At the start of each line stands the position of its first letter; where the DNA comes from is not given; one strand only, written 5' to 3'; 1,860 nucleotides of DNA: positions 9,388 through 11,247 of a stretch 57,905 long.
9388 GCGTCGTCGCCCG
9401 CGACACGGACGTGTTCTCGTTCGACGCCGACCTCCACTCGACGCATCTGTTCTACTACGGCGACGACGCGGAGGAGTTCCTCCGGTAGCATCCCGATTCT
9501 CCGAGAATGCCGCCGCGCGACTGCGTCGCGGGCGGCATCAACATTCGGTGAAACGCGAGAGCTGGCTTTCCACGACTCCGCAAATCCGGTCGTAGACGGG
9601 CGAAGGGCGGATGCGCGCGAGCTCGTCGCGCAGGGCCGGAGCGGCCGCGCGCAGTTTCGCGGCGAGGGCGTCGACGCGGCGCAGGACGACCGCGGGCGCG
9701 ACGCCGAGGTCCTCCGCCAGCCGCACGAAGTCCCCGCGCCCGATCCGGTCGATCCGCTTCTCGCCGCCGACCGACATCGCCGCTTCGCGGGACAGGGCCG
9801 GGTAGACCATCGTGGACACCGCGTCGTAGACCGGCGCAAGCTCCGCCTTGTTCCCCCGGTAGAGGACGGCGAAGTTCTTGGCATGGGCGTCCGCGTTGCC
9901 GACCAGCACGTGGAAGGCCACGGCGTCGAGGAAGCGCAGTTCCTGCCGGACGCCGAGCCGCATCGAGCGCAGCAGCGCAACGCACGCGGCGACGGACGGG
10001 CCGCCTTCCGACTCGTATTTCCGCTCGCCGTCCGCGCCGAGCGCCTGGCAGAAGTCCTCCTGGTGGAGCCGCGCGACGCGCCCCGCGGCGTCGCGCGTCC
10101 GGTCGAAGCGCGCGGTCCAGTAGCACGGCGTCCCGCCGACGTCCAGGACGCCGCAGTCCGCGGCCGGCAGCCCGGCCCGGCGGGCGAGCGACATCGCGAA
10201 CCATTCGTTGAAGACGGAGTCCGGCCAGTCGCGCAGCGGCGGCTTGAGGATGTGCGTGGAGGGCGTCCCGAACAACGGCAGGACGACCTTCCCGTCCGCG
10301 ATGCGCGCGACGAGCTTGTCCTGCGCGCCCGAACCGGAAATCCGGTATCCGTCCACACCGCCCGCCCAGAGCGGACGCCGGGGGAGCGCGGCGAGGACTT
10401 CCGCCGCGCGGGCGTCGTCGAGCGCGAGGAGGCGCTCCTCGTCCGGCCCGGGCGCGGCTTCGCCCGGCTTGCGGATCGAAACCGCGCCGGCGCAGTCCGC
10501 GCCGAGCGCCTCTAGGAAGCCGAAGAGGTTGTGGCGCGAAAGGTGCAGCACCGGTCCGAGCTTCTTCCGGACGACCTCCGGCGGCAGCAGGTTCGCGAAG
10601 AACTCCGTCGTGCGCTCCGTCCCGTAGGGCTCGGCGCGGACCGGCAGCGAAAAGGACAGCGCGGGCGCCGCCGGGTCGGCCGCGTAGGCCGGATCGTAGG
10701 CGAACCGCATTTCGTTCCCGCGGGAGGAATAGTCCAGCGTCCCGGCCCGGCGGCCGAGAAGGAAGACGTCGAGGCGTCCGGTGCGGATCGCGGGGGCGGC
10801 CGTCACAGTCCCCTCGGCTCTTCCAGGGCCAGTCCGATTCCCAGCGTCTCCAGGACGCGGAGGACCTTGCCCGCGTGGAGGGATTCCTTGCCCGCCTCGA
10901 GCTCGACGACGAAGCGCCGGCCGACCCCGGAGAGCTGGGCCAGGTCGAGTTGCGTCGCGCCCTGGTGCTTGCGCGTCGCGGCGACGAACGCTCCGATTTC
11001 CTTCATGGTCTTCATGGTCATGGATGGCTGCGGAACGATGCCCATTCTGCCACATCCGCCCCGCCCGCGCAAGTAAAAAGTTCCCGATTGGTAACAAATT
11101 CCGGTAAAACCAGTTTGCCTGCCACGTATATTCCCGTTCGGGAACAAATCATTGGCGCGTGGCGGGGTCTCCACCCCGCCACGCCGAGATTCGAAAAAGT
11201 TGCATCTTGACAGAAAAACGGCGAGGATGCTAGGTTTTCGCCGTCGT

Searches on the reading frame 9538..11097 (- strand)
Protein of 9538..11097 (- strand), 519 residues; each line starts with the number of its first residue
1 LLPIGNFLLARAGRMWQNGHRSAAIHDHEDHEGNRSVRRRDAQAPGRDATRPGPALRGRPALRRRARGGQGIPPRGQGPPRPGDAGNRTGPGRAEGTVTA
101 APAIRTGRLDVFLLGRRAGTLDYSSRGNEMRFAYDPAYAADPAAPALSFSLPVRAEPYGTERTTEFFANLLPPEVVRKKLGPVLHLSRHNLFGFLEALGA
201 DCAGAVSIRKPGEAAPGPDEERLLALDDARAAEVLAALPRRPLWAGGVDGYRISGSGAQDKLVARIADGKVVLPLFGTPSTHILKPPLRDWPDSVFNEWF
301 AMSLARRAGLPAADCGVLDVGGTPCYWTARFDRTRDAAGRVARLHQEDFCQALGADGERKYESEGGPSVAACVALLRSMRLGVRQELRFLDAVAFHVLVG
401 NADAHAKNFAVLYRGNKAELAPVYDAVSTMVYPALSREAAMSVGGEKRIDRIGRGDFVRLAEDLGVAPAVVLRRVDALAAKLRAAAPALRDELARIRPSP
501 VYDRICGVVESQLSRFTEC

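Call 50: search_protein_families(library=pfam, proteins=[window:9538-11097:-], max_evalue=0.00001)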
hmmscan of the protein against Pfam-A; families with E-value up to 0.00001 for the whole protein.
window:9538-11097:- (519 aa): 2 families
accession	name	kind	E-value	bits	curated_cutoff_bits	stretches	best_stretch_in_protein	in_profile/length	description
PF07804.18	HipA_C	-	3.3e-51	174.4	30.5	1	254-484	2-211/213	HipA-like C-terminal domain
PF13657.11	Couple_hipA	-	7.4e-22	78.2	22.5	1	109-208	1-98/99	HipA N-terminal domain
